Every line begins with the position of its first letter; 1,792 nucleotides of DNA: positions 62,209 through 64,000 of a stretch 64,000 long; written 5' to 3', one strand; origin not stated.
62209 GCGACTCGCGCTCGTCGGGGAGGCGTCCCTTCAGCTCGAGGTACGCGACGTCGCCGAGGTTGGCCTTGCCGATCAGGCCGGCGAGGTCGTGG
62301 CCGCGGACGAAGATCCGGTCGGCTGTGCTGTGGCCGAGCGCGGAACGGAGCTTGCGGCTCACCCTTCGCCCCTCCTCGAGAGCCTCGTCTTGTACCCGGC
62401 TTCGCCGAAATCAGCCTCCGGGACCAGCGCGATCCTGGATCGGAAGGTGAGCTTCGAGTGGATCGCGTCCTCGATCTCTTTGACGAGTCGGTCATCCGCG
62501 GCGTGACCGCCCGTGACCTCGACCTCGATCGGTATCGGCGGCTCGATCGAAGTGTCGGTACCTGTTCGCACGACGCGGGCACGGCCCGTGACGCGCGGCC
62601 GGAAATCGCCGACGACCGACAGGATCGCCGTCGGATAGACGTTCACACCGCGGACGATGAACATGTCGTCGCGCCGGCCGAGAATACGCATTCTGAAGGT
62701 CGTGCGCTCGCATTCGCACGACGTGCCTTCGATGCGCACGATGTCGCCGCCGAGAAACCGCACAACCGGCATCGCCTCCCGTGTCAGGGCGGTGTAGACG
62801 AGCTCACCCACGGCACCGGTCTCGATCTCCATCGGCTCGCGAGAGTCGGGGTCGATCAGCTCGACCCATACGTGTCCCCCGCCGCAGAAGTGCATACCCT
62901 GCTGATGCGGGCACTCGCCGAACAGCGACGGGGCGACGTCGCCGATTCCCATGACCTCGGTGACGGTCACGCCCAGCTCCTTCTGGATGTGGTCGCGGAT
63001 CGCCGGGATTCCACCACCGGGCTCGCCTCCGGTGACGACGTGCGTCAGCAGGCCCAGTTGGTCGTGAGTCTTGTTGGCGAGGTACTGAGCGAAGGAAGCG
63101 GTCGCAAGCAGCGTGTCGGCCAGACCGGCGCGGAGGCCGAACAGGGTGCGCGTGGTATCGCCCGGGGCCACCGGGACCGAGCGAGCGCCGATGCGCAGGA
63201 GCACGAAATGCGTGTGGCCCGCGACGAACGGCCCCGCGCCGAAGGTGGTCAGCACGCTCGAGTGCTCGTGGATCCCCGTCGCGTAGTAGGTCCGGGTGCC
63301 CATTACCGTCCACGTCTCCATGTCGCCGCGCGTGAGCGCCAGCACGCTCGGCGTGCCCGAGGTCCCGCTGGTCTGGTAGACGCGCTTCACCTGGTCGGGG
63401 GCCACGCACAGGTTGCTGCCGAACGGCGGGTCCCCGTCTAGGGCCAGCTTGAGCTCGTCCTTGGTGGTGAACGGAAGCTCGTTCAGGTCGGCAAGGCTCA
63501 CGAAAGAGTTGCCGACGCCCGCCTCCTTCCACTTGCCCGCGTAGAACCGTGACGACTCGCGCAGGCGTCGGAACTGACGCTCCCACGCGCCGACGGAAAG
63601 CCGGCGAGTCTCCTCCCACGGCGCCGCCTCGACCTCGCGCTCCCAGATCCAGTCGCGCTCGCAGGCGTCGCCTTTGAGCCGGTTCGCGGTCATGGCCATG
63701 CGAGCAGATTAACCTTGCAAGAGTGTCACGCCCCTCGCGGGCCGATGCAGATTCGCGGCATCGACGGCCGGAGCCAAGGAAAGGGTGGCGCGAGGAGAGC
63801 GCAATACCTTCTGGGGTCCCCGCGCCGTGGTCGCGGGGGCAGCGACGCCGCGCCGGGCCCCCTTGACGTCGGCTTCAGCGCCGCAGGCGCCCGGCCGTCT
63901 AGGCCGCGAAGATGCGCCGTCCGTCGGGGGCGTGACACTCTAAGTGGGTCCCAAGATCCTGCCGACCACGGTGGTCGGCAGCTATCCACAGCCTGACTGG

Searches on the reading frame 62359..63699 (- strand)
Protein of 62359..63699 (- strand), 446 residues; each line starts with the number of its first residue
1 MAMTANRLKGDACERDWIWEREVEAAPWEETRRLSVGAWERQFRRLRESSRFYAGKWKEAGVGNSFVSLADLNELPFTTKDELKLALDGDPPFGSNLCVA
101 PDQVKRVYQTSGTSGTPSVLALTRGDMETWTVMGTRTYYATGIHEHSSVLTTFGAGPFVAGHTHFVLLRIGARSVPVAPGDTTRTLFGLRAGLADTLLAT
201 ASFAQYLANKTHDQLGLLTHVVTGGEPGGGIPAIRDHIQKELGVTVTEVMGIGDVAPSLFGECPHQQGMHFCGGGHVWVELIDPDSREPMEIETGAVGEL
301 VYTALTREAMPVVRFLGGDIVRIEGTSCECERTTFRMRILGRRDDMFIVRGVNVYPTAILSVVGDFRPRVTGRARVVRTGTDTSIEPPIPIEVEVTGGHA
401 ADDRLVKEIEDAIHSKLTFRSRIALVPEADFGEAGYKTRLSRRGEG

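Call 13: search_protein_families(library=pfam, proteins=[window:62359-63699:-])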
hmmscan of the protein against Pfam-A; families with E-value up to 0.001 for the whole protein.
window:62359-63699:- (446 aa): 0 families

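Call 82: find_homologous_proteins(query=window:62359-63699:-, max_evalue=1e-50)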
Query window:62359-63699:- (446 aa): 3025 proteins with E <= 1e-50 among 8000 candidates; the best 120 are listed.
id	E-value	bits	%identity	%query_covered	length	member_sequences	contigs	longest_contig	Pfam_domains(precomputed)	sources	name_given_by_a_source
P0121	0.0e+0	1019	100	100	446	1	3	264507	-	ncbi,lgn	-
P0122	5.2e-275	930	91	100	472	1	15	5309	-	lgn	-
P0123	3.1e-263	892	89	98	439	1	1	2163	-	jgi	jgi:phenylacetate-CoA ligase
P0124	6.7e-262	887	87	99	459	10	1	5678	-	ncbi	-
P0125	1.7e-261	886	85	100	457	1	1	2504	-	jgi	-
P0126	2.6e-261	885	87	99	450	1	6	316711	-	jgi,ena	-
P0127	1.4e-260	883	86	99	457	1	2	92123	-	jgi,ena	-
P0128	4.1e-260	881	86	99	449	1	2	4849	-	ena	-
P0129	1.5e-258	876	85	99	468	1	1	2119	-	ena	-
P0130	1.8e-258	876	86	99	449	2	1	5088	-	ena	-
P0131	3.3e-258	875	86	99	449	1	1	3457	-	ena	-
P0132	3.7e-258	875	85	99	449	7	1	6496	-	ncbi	-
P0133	7.3e-258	874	86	99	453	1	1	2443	PF00501.35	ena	-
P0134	1.2e-257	873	84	99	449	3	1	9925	-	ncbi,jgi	-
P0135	1.7e-257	873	85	99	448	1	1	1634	-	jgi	jgi:phenylacetate-CoA ligase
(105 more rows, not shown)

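Call 83: find_encoding_contigs(protein=P0121, flank=2500, max_places=3)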
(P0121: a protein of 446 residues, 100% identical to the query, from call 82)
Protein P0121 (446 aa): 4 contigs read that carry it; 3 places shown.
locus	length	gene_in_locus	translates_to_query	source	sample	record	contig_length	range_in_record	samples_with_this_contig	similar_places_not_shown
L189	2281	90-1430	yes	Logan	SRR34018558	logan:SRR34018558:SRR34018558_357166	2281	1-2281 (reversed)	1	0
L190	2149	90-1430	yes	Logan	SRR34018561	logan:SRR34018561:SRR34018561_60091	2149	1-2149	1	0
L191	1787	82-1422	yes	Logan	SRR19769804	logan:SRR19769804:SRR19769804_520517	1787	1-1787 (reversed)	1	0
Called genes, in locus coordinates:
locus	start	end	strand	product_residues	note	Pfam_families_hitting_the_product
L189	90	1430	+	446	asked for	-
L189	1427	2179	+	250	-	PF00285:Citrate_synt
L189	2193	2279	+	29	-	?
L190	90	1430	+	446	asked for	-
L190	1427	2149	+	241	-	?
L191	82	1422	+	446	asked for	-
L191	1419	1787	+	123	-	?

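Call 84: find_encoding_contigs(protein=P0122, flank=2500, max_places=4)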
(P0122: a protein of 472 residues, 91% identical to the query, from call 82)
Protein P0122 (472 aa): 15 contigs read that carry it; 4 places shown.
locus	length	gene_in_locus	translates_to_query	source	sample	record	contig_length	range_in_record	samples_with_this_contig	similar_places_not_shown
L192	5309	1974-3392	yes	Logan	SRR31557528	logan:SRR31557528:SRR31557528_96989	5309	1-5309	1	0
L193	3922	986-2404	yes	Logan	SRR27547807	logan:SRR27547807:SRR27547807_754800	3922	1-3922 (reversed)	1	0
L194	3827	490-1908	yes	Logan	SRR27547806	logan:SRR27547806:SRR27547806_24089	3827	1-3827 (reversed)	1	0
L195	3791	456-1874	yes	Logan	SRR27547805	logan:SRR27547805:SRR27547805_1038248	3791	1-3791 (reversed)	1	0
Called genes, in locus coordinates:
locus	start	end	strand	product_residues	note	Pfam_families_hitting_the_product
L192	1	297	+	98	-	?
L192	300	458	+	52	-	-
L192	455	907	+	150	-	-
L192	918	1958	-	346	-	PF01717:Meth_synt_2, PF08267:Meth_synt_1 (weak), PF01208:URO-D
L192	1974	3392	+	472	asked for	-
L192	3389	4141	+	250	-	PF00285:Citrate_synt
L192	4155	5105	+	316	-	PF00903:Glyoxalase (weak), PF13669:Glyoxalase_4 (faint), PF00903:Glyoxalase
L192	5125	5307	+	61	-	?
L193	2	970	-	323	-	?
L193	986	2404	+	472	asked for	-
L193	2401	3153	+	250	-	PF00285:Citrate_synt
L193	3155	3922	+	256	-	?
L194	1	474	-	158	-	?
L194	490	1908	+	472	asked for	-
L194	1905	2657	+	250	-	PF00285:Citrate_synt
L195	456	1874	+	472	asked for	-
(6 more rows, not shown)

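Call 85: find_encoding_contigs(protein=P0126, flank=2500, max_places=4)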
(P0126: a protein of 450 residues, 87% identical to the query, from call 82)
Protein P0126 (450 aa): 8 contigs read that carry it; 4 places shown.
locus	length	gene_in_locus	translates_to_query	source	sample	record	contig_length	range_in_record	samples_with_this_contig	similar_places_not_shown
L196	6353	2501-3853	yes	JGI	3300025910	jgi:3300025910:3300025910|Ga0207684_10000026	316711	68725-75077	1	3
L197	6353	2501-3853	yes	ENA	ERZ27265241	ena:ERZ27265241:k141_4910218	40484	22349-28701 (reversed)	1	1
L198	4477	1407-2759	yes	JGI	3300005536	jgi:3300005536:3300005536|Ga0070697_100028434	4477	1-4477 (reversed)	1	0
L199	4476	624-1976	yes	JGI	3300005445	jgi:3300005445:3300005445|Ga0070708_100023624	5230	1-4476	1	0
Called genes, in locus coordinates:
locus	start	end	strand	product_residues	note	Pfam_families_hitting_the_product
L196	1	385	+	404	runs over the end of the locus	-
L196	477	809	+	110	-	-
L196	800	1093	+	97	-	-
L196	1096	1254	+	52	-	-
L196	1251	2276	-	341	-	PF01717:Meth_synt_2, PF08267:Meth_synt_1 (weak), PF01208:URO-D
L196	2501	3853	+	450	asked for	-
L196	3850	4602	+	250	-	PF00285:Citrate_synt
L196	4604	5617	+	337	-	PF13669:Glyoxalase_4 (faint), PF00903:Glyoxalase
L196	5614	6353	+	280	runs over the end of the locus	PF11716:MDMPI_N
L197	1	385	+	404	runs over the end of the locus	-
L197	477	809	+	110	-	-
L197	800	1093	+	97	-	-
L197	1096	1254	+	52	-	-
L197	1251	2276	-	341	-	PF01717:Meth_synt_2, PF08267:Meth_synt_1 (weak), PF01208:URO-D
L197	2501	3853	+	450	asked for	-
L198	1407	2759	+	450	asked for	-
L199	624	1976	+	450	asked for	-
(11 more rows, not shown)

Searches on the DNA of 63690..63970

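Call 34: search_rna_families(source=window, start=63690, end=63970, threshold=evalue, max_evalue=10, show_alignments=4)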
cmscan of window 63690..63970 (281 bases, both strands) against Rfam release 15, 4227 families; matches with E-value up to 10: 0.
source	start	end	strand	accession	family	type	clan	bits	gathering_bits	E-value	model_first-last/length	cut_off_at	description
